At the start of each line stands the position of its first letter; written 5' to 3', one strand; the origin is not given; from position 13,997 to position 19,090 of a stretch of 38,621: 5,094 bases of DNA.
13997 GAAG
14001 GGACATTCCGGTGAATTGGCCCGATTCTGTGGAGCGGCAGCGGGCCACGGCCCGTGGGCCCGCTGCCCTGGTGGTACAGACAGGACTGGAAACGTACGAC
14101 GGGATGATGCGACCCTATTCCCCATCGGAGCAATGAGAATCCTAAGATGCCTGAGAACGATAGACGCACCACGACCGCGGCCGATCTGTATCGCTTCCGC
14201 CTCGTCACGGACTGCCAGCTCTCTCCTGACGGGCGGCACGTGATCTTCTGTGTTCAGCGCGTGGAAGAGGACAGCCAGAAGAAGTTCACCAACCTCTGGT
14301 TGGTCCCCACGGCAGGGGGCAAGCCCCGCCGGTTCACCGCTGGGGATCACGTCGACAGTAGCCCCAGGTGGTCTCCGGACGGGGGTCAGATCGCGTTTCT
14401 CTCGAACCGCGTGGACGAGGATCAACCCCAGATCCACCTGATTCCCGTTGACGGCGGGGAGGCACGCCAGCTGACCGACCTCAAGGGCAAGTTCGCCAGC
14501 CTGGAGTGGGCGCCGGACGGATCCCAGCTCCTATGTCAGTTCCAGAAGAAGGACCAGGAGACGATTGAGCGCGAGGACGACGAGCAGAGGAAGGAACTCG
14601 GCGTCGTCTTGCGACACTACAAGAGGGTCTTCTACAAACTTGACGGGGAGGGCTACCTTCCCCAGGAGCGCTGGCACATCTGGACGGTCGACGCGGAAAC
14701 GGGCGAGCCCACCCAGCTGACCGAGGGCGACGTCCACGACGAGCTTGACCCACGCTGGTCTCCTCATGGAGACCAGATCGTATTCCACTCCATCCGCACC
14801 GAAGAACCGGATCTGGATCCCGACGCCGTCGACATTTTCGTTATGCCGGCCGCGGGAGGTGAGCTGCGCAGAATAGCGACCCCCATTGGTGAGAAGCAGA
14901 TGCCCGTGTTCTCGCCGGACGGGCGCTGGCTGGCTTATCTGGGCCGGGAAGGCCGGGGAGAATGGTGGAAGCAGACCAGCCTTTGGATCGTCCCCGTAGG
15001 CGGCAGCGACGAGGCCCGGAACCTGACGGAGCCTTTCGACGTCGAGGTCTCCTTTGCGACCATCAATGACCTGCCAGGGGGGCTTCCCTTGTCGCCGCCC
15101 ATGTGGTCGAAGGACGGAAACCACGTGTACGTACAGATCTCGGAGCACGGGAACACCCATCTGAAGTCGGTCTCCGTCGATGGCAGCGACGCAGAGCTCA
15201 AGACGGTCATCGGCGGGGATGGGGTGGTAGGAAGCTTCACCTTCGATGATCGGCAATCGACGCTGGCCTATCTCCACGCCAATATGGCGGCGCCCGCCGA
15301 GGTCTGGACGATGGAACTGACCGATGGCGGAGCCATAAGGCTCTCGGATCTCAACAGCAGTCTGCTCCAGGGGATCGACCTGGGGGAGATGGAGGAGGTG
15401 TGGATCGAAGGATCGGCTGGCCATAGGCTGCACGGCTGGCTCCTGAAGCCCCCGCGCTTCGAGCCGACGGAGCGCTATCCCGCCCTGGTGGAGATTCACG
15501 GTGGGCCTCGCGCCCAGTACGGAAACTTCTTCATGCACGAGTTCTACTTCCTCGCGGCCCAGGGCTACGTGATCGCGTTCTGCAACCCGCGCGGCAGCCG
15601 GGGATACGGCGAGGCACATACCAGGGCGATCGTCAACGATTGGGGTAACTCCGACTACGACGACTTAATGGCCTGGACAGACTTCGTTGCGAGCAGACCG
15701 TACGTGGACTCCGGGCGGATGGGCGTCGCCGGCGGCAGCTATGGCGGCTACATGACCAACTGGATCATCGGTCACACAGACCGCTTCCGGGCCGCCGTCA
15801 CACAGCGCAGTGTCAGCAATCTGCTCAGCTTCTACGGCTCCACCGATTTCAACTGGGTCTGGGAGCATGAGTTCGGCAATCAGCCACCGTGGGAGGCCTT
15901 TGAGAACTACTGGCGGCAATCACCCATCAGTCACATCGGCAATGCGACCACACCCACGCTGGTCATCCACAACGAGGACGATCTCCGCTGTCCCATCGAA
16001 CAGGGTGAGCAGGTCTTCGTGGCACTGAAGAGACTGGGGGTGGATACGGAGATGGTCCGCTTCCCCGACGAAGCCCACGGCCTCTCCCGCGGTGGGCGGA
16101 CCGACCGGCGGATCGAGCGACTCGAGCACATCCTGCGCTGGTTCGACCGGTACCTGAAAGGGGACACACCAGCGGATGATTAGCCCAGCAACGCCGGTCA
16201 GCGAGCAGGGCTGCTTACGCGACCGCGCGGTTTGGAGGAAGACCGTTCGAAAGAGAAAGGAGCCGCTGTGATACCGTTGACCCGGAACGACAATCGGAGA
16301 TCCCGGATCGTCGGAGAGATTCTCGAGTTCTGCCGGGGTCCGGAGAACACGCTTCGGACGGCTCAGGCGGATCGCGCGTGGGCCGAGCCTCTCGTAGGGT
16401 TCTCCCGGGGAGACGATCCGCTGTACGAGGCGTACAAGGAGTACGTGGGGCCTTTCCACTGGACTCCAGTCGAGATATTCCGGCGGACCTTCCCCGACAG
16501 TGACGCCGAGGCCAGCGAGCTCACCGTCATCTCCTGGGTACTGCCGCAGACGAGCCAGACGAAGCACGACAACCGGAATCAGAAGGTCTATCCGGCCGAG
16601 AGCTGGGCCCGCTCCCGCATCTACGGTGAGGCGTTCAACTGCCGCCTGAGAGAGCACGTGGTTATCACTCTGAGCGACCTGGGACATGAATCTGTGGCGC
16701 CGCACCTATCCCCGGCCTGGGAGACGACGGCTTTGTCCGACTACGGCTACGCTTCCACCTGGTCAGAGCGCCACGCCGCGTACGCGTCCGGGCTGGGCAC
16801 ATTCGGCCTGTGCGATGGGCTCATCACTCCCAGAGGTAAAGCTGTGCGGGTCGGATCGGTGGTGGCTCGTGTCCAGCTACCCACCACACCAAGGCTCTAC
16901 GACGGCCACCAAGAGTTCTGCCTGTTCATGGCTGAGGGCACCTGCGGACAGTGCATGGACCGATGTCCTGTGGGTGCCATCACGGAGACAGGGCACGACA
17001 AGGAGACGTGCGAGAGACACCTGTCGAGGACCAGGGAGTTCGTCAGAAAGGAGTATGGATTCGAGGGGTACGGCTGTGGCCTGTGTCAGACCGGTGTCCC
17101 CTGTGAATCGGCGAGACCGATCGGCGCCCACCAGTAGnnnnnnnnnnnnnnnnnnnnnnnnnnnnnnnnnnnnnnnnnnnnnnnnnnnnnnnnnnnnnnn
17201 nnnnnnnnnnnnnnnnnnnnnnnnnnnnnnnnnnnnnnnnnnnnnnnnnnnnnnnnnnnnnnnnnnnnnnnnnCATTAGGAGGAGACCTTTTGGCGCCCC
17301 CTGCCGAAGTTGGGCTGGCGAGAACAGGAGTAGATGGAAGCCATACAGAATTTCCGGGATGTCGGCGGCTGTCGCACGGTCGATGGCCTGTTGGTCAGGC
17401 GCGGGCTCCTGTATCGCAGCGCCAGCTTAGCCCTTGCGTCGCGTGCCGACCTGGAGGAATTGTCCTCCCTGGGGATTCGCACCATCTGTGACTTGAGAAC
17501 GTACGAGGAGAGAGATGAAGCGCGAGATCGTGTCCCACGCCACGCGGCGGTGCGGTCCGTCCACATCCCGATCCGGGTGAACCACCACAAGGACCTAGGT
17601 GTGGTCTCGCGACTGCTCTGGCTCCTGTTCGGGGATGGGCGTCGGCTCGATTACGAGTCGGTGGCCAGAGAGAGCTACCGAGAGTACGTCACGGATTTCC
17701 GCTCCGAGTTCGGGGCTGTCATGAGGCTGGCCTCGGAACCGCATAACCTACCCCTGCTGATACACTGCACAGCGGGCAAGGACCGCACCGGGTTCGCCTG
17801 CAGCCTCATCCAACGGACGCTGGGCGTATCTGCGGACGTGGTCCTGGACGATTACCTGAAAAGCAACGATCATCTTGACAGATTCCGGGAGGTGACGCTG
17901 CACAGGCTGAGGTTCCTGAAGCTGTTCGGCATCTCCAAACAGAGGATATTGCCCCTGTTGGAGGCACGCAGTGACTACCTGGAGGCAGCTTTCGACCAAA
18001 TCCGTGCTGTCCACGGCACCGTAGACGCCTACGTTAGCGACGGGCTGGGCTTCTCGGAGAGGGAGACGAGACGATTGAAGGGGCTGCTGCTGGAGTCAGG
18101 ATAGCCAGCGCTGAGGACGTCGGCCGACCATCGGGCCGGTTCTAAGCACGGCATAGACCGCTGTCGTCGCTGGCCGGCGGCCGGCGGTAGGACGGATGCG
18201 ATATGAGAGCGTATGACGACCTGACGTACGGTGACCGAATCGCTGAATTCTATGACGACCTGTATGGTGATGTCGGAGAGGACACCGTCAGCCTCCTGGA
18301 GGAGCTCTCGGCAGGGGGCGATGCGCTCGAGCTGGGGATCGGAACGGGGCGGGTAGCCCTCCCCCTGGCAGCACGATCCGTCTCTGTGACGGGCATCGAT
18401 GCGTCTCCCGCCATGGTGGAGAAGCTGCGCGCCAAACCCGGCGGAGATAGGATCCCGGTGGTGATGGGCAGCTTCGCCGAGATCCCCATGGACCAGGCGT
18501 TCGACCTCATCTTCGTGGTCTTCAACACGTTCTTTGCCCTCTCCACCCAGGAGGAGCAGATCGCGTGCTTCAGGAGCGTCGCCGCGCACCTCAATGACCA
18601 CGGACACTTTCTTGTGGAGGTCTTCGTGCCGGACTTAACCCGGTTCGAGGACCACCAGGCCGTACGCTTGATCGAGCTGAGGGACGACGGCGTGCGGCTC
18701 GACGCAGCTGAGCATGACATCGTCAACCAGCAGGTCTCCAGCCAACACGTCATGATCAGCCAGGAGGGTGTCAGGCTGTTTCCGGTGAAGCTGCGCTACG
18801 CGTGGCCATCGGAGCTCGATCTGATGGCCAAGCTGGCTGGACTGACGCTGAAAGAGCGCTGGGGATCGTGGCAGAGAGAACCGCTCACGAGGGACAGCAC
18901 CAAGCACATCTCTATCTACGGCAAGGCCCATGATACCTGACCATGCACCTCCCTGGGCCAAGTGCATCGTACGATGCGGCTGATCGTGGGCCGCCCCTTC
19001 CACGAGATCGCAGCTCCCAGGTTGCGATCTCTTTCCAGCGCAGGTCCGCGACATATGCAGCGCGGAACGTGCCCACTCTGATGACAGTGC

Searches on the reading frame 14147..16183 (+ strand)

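Call 9: search_protein_families(library=pfam, proteins=[window:14147-16183:+], max_evalue=0.001)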
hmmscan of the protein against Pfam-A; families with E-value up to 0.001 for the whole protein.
window:14147-16183:+ (678 aa): 9 families
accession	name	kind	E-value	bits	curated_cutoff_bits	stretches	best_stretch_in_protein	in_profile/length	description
PF00326.27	Peptidase_S9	-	3.3e-58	197.1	22.6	1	462-672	3-212/213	Prolyl oligopeptidase family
PF07676.18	PD40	-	5.1e-18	65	20.9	1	62-88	3-29/38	WD40-like Beta Propeller Repeat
PF00930.27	DPPIV_N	-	1.1e-10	41.2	22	0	26-88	1-63/354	Dipeptidyl peptidase IV (DPP IV) N-terminal region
PF05448.18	AXE1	-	1e-07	31.5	21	1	413-551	54-204/321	Acetyl xylan esterase (AXE1)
PF20434.5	BD-FAE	-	1.4e-06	28.4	26.8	1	441-623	10-211/215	BD-FAE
PF01738.24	DLH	-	6.2e-05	23.1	21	1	505-652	79-194/217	Dienelactone hydrolase family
PF02129.25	Peptidase_S15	-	0.00019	21.7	23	0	463-561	46-134/262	X-Pro dipeptidyl-peptidase (S15 family)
PF25174.1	Beta-prop_THOC3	-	0.00057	19.4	305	0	58-148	79-164/272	THOC3 beta-propeller domain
PF02897.21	Peptidase_S9_N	-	0.00058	19.2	24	0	75-138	131-192/414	Prolyl oligopeptidase, N-terminal beta-propeller domain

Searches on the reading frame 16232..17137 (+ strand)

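Call 9: search_protein_families(library=pfam, proteins=[window:16232-17137:+], max_evalue=0.001)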
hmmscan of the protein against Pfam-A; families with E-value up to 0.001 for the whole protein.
window:16232-17137:+ (301 aa): 2 families
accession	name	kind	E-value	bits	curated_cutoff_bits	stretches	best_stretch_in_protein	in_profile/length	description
PF13484.11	Fer4_16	-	7.7e-06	27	30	1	236-287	3-61/66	4Fe-4S double cluster binding domain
PF00037.32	Fer4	-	0.00087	19.5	21.1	1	238-251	11-24/24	4Fe-4S binding domain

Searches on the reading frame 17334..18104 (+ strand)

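Call 71: search_protein_families(library=pfam, proteins=[window:17334-18104:+], max_evalue=0.001)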
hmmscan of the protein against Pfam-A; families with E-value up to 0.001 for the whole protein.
window:17334-18104:+ (256 aa): 5 families
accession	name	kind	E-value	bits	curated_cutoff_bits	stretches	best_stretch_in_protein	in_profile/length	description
PF13350.11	Y_phosphatase3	-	5e-60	203.9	22.2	1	2-254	4-240/240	Tyrosine phosphatase family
PF22784.1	PTP-SAK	-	1e-08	35.8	27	1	127-185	74-137/153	Swiss Army Knife protein, DSP-PTPase phosphatase domain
PF03162.18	Y_phosphatase2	-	1.4e-05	25.2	27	1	26-177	14-130/165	Tyrosine phosphatase family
PF22741.1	PTP-NADK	-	1.9e-05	24.6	27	0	130-157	99-126/163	DSP-PTPase phosphatase fused to NAD+ Kinase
PF22785.1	Tc-R-P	-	6.5e-05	23.9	27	0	35-81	11-55/106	Polymorphic toxin system, DSP-PTPase phosphatase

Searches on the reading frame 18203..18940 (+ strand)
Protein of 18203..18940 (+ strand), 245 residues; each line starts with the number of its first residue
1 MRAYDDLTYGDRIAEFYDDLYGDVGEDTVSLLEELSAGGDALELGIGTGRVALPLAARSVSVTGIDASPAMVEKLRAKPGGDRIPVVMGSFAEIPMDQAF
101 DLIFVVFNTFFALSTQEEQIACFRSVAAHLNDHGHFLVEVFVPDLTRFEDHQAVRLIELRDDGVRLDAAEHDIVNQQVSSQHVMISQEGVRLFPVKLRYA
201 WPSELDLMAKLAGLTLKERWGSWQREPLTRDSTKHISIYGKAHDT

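Call 71: search_protein_families(library=pfam, proteins=[window:18203-18940:+], max_evalue=0.001)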
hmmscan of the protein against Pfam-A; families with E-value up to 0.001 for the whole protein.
window:18203-18940:+ (245 aa): 5 families
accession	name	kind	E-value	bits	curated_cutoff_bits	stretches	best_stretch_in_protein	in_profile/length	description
PF13649.12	Methyltransf_25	-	2.3e-14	54.3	27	1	42-134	2-97/97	Methyltransferase domain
PF08241.18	Methyltransf_11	-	6.8e-11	43.1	21.2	1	42-137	1-94/95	Methyltransferase domain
PF13489.12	Methyltransf_23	-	7.3e-09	36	27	1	30-149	15-124/164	Methyltransferase domain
PF08242.18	Methyltransf_12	-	2.5e-08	35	30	1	42-136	1-98/98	Methyltransferase domain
PF13847.12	Methyltransf_31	-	8.2e-08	32.5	27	1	37-142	3-113/145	Methyltransferase domain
